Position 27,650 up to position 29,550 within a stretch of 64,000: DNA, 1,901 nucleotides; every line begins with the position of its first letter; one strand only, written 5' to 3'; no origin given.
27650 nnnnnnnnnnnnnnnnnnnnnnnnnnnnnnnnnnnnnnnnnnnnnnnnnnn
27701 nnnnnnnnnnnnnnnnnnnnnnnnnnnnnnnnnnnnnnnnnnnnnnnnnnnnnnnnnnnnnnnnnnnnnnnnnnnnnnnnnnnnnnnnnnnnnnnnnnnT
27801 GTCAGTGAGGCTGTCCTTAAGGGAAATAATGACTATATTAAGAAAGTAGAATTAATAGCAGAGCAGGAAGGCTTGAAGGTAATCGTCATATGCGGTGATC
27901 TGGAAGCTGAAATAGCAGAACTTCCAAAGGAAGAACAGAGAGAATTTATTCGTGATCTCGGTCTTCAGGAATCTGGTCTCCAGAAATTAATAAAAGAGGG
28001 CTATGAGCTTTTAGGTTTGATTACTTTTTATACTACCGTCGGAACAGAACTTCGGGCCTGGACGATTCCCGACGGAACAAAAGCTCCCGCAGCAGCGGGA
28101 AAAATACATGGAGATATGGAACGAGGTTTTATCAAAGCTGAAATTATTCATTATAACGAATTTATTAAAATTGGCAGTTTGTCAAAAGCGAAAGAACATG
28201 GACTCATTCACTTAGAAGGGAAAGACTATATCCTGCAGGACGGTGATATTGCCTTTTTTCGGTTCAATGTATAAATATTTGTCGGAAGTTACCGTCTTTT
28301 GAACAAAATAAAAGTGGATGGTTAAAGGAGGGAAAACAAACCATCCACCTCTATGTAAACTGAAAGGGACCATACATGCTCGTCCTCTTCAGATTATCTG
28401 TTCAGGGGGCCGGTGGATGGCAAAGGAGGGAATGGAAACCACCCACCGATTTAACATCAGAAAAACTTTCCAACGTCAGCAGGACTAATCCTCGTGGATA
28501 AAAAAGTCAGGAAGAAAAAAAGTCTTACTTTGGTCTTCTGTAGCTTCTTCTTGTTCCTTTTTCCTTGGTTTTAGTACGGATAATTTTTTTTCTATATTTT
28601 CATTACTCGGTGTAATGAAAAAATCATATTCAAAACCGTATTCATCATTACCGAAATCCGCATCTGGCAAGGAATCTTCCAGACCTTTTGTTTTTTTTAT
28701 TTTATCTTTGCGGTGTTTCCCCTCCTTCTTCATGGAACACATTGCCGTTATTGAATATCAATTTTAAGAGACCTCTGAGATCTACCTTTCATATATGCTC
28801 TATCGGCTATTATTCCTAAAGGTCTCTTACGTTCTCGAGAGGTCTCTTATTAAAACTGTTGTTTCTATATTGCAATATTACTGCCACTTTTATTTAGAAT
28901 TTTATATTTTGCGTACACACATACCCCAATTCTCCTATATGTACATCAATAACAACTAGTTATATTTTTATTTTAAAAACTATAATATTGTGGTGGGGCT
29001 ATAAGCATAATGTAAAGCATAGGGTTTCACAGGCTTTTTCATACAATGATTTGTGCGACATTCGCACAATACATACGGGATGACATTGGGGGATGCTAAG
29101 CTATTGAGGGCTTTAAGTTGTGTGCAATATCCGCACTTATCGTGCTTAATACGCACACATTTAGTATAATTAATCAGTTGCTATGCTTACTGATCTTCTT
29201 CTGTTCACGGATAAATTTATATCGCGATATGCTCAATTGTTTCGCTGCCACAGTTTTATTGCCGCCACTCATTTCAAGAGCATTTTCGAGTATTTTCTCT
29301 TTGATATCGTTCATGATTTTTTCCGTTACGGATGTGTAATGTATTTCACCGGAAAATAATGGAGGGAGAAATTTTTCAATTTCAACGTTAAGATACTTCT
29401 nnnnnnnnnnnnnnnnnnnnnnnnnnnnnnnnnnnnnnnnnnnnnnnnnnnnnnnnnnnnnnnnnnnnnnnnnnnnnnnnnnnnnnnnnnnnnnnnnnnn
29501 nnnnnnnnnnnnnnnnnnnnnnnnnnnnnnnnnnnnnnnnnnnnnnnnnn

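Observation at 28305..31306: Self-contained sigma54 module: GAF-bEBP, three enhancer sites, -24/-12 promoter and a ~550-nt structured transcript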

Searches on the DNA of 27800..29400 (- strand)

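Call 3: search_rna_families(source=window, start=27800, end=29400, threshold=evalue, max_evalue=10, show_alignments=3)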
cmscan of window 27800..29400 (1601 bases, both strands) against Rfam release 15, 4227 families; matches with E-value up to 10: 9.
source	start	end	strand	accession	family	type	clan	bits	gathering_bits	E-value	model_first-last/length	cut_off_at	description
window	28960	28993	-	RF02584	KRAS_3UTR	Cis-reg;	-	25.7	49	2.8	1-49/49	no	KRAS 3' UTR cis-regulatory element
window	28622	28712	-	RF01181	snR77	Gene; snRNA; snoRNA; CD-box;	CL00057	19.3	50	7.8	1-83/83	no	Small nucleolar RNA snR77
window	28614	28658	-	RF00355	snoR28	Gene; snRNA; snoRNA; CD-box;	-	17.5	45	6.5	1-78/78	no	Small nucleolar RNA snoR28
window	28589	28628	+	RF03259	MIR1514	Gene; miRNA;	-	17.4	90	8.8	1-110/110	no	MIR1514 microRNA precursor family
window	28498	28581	-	RF04188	Hovlinc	Gene; ribozyme;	-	17.3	42.3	1.7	1-170/170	no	Hovlinc ribozyme (hominin vlincRNA-located)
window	29305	29383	-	RF00472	snosnR55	Gene; snRNA; snoRNA; CD-box;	CL00054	16.8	50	8.6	1-92/92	no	Small nucleolar RNA snR55/Z10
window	28228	28284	+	RF02060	STnc410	Gene; sRNA;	-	14.7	50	3.2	1-158/158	no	Enterobacterial sRNA STnc410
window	28607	28653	-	RF01295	SCARNA7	Gene; snRNA; snoRNA; scaRNA;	-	14.2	65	0.74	1-330/330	no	Small Cajal body-specific RNA 7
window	28859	28954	-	RF01295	SCARNA7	Gene; snRNA; snoRNA; scaRNA;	-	10.5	65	6.4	1-330/330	no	Small Cajal body-specific RNA 7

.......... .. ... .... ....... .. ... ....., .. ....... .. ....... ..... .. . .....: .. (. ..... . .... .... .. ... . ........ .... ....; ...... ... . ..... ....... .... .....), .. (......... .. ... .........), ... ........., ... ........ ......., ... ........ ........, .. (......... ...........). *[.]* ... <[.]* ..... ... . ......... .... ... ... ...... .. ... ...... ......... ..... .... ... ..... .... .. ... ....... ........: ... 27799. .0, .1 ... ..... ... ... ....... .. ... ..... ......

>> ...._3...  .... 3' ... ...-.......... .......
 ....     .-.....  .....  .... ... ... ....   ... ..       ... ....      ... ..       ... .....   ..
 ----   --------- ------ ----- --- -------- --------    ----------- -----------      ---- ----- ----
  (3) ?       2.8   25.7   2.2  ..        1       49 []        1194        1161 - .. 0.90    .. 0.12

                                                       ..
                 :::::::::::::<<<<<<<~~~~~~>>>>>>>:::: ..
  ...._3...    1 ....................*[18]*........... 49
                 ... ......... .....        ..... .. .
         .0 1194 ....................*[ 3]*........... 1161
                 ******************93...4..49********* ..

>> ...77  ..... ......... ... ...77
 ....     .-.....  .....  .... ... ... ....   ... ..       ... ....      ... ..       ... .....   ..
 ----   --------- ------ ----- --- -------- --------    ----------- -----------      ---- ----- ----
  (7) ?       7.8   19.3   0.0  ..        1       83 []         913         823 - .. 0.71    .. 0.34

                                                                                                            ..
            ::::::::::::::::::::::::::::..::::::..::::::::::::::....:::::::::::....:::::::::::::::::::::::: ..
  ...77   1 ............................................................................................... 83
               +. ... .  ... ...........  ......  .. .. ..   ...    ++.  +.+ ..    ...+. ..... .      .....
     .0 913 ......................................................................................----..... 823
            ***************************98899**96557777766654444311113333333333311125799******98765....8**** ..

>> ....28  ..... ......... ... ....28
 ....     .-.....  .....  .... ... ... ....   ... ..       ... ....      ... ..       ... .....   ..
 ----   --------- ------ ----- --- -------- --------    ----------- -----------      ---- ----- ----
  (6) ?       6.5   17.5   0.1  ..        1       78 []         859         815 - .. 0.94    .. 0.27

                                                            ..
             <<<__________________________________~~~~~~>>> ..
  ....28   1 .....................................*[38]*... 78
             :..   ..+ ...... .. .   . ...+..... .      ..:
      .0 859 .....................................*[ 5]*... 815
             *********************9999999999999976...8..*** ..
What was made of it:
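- On Riboswitch (for the leader): It matches no Rfam family (call 3).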

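Call 74: build_rna_model(alignment_id=A2, structure=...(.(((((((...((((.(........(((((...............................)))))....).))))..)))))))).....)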
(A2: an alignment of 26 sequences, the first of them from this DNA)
Model R1 built from alignment A2 (26 sequences, 95 columns); structure: as given.
model positions 88; base pairs 18; branch points 0; effective number of sequences 2.69; information 0.647 bits per position. Calibrated on 0.2 Mb of random sequence (short: E-values are rough).
structure used (alignment columns):
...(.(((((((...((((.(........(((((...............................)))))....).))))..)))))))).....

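Call 75: search_with_rna_model(model_id=R1, sources=[window, L002, L003, L004, L005, L006, L008, L009, L010, L011, L012, L013, L014, L015, L016, L017, L018, L023, L025, L026, L028, L030, L031, L033, L036, L038, L039, L040, L041, L042, L043, L044, L045, L047, L048, L052, L054, L056, L057, L058, L060, L061, L062, L063, L064, L067, L068, L069, L070, L071, L073, L074, L075, L076, L077, L078, L079, L080, L082, L083, L085, L086, L088, L091, L093, L094, L096, L097, L099, L102, L103, L106, L107, L108, L109, L110, L113, L116, L119, L120, L122, L125, L126, L127, L129, L130, L132, L133, L134, L135, L136, L137, L138, L139, L142, L143, L144, L146, L147, L149], max_evalue=0.01, make_alignment=true)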
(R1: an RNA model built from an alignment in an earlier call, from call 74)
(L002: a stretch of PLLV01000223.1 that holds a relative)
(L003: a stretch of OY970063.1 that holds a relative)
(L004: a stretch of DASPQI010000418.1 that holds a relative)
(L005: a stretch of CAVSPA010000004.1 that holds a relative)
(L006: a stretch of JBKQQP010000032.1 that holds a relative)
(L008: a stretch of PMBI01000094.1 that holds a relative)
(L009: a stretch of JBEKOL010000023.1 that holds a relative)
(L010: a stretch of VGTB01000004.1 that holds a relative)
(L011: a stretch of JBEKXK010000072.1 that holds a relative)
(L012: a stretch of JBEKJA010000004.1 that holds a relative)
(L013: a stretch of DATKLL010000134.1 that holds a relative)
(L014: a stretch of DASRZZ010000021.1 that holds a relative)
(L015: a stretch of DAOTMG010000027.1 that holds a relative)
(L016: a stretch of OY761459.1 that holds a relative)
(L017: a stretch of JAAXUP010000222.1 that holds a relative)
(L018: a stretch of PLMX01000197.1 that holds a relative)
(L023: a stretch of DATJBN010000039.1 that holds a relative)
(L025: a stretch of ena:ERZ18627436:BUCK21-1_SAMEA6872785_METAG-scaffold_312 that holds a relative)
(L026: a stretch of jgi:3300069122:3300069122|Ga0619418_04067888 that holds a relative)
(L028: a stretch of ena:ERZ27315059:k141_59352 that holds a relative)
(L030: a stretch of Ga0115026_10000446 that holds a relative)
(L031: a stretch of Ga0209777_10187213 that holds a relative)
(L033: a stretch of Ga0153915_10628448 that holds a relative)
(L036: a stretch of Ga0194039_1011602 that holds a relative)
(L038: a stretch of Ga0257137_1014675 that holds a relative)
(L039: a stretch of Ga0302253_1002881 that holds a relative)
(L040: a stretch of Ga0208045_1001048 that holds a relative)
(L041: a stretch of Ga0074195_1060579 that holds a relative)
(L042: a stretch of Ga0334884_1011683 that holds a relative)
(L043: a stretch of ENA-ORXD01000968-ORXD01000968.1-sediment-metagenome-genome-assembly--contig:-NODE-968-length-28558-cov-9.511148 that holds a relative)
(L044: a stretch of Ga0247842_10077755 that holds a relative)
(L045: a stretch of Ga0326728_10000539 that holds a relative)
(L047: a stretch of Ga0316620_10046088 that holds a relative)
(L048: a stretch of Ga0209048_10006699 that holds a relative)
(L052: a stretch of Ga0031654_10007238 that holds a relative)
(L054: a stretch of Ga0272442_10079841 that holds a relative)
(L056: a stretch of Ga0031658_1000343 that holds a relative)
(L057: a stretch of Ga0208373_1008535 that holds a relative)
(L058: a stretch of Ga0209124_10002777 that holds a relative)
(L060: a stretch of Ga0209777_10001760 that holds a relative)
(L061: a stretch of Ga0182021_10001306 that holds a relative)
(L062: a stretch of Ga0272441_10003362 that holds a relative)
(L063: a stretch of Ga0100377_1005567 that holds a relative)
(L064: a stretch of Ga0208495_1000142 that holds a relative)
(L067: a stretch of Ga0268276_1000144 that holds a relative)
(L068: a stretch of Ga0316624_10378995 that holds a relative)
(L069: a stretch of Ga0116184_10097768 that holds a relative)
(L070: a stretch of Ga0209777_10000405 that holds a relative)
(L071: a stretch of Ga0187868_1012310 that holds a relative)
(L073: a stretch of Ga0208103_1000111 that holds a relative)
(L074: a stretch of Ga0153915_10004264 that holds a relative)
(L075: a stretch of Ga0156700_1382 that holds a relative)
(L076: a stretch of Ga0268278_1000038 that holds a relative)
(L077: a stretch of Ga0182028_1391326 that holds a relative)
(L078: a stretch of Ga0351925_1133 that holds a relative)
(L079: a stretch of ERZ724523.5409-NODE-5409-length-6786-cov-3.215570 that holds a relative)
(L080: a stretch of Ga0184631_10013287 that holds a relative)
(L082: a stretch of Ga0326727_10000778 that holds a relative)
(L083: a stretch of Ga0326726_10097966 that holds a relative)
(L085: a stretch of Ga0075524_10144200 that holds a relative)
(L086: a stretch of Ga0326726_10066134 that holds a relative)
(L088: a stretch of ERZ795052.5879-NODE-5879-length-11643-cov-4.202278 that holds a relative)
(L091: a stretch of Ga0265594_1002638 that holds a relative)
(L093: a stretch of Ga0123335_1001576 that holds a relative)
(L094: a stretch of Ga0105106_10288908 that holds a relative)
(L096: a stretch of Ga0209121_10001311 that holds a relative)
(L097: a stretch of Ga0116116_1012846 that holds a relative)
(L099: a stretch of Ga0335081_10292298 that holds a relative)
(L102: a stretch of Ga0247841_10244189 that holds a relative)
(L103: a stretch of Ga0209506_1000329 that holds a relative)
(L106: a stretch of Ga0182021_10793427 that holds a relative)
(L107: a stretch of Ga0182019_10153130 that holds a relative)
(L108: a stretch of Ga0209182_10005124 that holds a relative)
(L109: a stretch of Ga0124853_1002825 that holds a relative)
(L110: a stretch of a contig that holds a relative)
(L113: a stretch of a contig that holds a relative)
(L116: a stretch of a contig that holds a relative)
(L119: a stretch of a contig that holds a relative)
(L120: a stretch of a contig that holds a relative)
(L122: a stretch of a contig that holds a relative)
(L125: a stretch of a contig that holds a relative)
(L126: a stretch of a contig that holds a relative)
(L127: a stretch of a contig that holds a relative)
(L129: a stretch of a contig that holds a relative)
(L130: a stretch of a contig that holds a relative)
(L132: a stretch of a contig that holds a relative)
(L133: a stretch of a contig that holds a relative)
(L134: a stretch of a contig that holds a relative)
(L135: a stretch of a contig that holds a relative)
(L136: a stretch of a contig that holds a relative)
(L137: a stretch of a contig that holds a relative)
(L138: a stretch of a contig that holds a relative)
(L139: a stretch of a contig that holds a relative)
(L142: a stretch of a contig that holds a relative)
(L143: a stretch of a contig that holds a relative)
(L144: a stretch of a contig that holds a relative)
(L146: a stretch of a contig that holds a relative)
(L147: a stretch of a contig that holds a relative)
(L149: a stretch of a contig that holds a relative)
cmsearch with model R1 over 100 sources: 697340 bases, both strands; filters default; matches with E-value up to 0.01: 64.
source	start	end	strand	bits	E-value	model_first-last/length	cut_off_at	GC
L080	440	526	+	100.8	1.2e-24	1-88/88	no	0.41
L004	6448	6534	+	99.5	2.8e-24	1-88/88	no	0.39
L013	1832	1918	+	99.5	2.8e-24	1-88/88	no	0.39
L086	1873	1959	-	99.4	2.9e-24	1-88/88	no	0.4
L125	1404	1490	+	99.4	2.9e-24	1-88/88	no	0.4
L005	6459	6545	+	99.2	3.3e-24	1-88/88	no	0.44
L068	955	1041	-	98.9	3.9e-24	1-88/88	no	0.41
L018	6465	6551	+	98.8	4.4e-24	1-88/88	no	0.43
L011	6463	6549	+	98.3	6e-24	1-88/88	no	0.44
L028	3887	3973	+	98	7.3e-24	1-88/88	no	0.39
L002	6463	6549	+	97.8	8.1e-24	1-88/88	no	0.43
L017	1356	1442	+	97.3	1.1e-23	1-88/88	no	0.38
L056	3809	3895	+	97.3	1.1e-23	1-88/88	no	0.38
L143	42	128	+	97.3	1.1e-23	1-88/88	no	0.38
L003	6457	6543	+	96.9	1.4e-23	1-88/88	no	0.43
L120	4334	4420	-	96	2.5e-23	1-88/88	no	0.46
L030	4839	4925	+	95.4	3.7e-23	1-88/88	no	0.38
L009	6436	6522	+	95.1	4.6e-23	1-88/88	no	0.45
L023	744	830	+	94.4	7.2e-23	1-88/88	no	0.46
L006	6467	6553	+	94.4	7.3e-23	1-88/88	no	0.4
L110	1187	1273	+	94.2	8.2e-23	1-88/88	no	0.39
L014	6418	6504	+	93.3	1.5e-22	1-88/88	no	0.43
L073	6518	6604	+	92.3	2.8e-22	1-88/88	no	0.44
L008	6449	6535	+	91.9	3.7e-22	1-88/88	no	0.45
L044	575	662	+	91.5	4.8e-22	1-88/88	no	0.43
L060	1103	1188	+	90.1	1.1e-21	1-88/88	no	0.43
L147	6057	6142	-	89.8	1.4e-21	1-88/88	no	0.37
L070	1779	1866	+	89.8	1.4e-21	1-88/88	no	0.42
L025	3886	3973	+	89.4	1.9e-21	1-88/88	no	0.43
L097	542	629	+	87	8.6e-21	1-88/88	no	0.44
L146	3086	3173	+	87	8.6e-21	1-88/88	no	0.44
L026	3888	3974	+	85.6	2.1e-20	1-88/88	no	0.39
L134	1721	1807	-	84.7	3.7e-20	1-88/88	no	0.46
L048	6580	6667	-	84.7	3.8e-20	1-88/88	no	0.42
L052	1481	1568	-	84.7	3.8e-20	1-88/88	no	0.42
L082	572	659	-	83.3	9.2e-20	1-88/88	no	0.49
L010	6411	6497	+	82.2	1.9e-19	1-88/88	no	0.46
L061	5746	5833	-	80.5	5.6e-19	1-88/88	no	0.44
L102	68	156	+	79.6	9.8e-19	1-88/88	no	0.4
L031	765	852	+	77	5.4e-18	1-88/88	no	0.44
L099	1076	1164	-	74.8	2.2e-17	1-88/88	no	0.39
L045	2001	2089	-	72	1.4e-16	1-88/88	no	0.44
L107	1044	1125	+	71.2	2.2e-16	1-88/88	no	0.37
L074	11642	11723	+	70.4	3.8e-16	1-88/88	no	0.41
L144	59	140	+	69.7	5.9e-16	1-88/88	no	0.38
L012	7100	7188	+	69.3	7.8e-16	1-88/88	no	0.45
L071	766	848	+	65.8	7.2e-15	1-88/88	no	0.4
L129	1085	1166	+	64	2.3e-14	1-88/88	no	0.43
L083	636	717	+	63.8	2.5e-14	1-88/88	no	0.44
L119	940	1021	+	63.2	3.7e-14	1-88/88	no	0.45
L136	4614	4701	+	53.6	1.8e-11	1-88/88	no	0.42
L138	5689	5776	+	53.5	2e-11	1-88/88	no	0.42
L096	1533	1623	-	26.5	0.00068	1-88/88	no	0.31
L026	3886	3972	-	25.7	0.0011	1-88/88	no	0.38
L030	4837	4923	-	25.3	0.0015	1-88/88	no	0.38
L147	6059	6144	+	25.1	0.0017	1-88/88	no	0.37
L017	1354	1440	-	24.7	0.0022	1-88/88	no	0.38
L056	3807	3893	-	24.7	0.0022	1-88/88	no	0.38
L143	40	126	-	24.7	0.0022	1-88/88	no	0.38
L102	66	154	-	24.4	0.0027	1-88/88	no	0.39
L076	6481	6571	-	24.2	0.003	1-88/88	no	0.34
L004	6446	6532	-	22.6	0.0084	1-88/88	no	0.39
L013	1830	1916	-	22.6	0.0084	1-88/88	no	0.39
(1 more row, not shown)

Alignment A5: 64 matches aligned to the model, 132 columns, each read 5' to 3' on its own strand. Consensus structure (alignment columns), stored with it:
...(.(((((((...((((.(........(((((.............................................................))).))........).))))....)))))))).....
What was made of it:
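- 28763..28849 (-): Leader hairpin. The outer stem is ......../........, the inner stem GAGA/UCUC, and the invariant ACCUUU/AAAGG stem lies beside a purine-rich internal loop. The covariance model finds one copy per locus in 53 loci (call 75).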

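Call 76: search_with_rna_model(model_id=R1, sources=[window, L002, L003, L004, L005, L006, L008, L009, L010, L011, L012, L014, L017, L018, L023, L025, L026, L028, L030, L031, L044, L045, L048, L060, L061, L068, L070, L071, L073, L074, L080, L082, L083, L086, L097, L099, L102, L107, L110, L119, L120, L129, L134, L136, L138, L144, L147], max_evalue=1e-8, make_alignment=true)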
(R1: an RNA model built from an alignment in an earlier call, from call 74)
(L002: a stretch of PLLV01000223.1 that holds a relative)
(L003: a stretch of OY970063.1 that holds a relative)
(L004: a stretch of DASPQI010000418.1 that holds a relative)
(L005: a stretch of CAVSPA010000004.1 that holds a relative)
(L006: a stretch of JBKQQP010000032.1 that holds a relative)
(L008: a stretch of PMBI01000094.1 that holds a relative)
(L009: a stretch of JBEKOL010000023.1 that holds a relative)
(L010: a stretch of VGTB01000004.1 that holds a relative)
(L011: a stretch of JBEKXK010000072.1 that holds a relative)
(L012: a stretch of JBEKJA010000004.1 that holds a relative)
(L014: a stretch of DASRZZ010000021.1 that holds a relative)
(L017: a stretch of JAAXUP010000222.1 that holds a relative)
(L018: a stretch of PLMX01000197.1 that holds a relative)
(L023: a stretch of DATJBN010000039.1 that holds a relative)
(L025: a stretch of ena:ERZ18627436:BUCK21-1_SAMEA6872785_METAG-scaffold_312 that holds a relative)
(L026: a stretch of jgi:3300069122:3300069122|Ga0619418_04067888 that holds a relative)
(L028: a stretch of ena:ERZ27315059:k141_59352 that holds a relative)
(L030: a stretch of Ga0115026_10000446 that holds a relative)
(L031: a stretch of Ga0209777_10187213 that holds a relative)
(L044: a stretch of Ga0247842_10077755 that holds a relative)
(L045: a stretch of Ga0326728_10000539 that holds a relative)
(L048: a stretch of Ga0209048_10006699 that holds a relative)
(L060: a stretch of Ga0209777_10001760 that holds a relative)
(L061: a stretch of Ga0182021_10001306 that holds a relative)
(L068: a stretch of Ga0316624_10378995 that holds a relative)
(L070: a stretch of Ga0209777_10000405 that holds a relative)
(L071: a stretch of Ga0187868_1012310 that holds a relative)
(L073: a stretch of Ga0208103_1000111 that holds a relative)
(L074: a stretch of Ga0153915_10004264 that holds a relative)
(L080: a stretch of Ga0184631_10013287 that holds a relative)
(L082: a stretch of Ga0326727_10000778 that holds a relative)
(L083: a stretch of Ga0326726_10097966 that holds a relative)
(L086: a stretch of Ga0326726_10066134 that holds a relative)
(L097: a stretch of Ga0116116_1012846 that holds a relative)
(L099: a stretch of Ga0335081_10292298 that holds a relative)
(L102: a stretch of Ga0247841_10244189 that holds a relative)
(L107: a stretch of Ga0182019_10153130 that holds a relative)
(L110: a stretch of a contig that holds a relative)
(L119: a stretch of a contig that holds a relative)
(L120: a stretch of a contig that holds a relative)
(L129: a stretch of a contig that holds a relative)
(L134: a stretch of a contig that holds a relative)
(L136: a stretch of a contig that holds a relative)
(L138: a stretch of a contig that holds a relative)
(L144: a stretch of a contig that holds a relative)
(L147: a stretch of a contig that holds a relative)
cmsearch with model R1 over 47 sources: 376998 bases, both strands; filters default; matches with E-value up to 1e-8: 47.
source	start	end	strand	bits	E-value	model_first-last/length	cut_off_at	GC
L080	440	526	+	100.8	6.4e-25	1-88/88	no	0.41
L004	6448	6534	+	99.5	1.5e-24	1-88/88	no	0.39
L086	1873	1959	-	99.4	1.6e-24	1-88/88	no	0.4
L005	6459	6545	+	99.2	1.8e-24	1-88/88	no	0.44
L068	955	1041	-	98.9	2.1e-24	1-88/88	no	0.41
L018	6465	6551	+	98.8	2.4e-24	1-88/88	no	0.43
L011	6463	6549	+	98.3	3.2e-24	1-88/88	no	0.44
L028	3887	3973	+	98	3.9e-24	1-88/88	no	0.39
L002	6463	6549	+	97.8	4.4e-24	1-88/88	no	0.43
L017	1356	1442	+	97.3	6e-24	1-88/88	no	0.38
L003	6457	6543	+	96.9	7.8e-24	1-88/88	no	0.43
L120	4334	4420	-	96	1.4e-23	1-88/88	no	0.46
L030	4839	4925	+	95.4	2e-23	1-88/88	no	0.38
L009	6436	6522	+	95.1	2.5e-23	1-88/88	no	0.45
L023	744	830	+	94.4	3.9e-23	1-88/88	no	0.46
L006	6467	6553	+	94.4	4e-23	1-88/88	no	0.4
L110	1187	1273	+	94.2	4.5e-23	1-88/88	no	0.39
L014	6418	6504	+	93.3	7.9e-23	1-88/88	no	0.43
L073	6518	6604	+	92.3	1.5e-22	1-88/88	no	0.44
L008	6449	6535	+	91.9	2e-22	1-88/88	no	0.45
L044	575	662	+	91.5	2.6e-22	1-88/88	no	0.43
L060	1103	1188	+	90.1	6.1e-22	1-88/88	no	0.43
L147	6057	6142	-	89.8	7.5e-22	1-88/88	no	0.37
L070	1779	1866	+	89.8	7.8e-22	1-88/88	no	0.42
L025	3886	3973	+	89.4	1e-21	1-88/88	no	0.43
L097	542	629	+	87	4.6e-21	1-88/88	no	0.44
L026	3888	3974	+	85.6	1.1e-20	1-88/88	no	0.39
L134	1721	1807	-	84.7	2e-20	1-88/88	no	0.46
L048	6580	6667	-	84.7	2.1e-20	1-88/88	no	0.42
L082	572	659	-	83.3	5e-20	1-88/88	no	0.49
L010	6411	6497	+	82.2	1e-19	1-88/88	no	0.46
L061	5746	5833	-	80.5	3e-19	1-88/88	no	0.44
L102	68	156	+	79.6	5.3e-19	1-88/88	no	0.4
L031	765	852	+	77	2.9e-18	1-88/88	no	0.44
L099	1076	1164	-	74.8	1.2e-17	1-88/88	no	0.39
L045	2001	2089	-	72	7.4e-17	1-88/88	no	0.44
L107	1044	1125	+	71.2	1.2e-16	1-88/88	no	0.37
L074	11642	11723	+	70.4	2e-16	1-88/88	no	0.41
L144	59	140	+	69.7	3.2e-16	1-88/88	no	0.38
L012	7100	7188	+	69.3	4.2e-16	1-88/88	no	0.45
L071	766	848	+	65.8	3.9e-15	1-88/88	no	0.4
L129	1085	1166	+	64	1.3e-14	1-88/88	no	0.43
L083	636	717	+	63.8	1.4e-14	1-88/88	no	0.44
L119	940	1021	+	63.2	2e-14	1-88/88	no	0.45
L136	4614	4701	+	53.6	9.8e-12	1-88/88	no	0.42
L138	5689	5776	+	53.5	1.1e-11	1-88/88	no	0.42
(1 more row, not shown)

Alignment A6: 47 matches aligned to the model, 95 columns, each read 5' to 3' on its own strand. Consensus structure (alignment columns), stored with it:
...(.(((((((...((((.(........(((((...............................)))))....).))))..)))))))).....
